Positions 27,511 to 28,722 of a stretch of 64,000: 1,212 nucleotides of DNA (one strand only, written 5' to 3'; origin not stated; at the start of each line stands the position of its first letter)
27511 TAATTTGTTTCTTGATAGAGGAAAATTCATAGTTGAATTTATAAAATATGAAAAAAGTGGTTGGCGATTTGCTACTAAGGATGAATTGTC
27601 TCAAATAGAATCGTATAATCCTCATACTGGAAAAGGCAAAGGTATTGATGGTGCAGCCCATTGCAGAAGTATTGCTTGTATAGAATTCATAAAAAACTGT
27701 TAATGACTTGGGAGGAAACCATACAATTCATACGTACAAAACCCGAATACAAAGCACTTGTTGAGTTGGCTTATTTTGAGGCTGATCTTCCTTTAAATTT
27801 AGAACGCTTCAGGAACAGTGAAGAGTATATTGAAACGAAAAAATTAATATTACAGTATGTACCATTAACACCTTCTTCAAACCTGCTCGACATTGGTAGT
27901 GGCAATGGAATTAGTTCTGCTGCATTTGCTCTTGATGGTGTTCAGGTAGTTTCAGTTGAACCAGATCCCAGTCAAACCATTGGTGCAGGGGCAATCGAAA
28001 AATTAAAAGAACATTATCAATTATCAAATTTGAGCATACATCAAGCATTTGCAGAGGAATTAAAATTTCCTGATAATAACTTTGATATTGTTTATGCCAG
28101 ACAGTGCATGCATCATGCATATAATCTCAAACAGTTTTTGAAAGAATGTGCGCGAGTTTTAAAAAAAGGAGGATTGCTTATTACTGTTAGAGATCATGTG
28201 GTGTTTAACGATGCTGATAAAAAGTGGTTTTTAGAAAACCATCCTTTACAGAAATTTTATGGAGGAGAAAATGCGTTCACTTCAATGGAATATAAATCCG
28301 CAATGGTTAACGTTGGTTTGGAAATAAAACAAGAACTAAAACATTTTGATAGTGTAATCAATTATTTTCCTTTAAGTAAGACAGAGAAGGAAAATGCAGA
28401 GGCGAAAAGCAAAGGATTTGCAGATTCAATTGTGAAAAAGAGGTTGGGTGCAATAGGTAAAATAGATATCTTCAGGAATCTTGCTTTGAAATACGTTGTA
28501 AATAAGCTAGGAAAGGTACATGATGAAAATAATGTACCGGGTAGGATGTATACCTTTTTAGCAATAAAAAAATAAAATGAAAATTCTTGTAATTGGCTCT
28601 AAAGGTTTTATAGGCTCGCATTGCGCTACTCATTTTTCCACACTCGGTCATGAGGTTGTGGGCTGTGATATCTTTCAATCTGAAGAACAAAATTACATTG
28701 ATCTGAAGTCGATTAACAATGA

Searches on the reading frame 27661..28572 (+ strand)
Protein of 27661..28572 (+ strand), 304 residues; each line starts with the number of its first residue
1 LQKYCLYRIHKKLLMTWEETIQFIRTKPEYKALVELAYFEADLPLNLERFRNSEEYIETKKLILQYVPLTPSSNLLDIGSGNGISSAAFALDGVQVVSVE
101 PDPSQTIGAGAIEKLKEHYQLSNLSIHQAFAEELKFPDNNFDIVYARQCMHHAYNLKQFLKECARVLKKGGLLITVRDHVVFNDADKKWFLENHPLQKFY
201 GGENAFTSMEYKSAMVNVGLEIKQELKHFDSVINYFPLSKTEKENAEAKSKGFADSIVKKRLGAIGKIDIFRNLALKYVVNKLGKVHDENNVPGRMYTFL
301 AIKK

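Call 29: search_protein_families(library=pfam, proteins=[window:27661-28572:+], max_evalue=0.0001)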
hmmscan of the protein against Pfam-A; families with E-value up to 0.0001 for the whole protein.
window:27661-28572:+ (304 aa): 6 families
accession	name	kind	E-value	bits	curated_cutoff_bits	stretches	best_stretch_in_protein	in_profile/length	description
PF08241.18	Methyltransf_11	-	4.9e-21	75.6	21.2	1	76-174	1-94/95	Methyltransferase domain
PF13649.12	Methyltransf_25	-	1.1e-15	58.6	27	1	76-171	2-97/97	Methyltransferase domain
PF13489.12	Methyltransf_23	-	1.6e-15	57.6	27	1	61-224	11-163/164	Methyltransferase domain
PF13847.12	Methyltransf_31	-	1.2e-12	48.2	27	1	72-180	4-113/145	Methyltransferase domain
PF08242.18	Methyltransf_12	-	8.2e-12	46.2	30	1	76-173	1-98/98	Methyltransferase domain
PF01209.24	Ubie_methyltran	-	6e-06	26.2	20.1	1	69-176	45-152/233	ubiE/COQ5 methyltransferase family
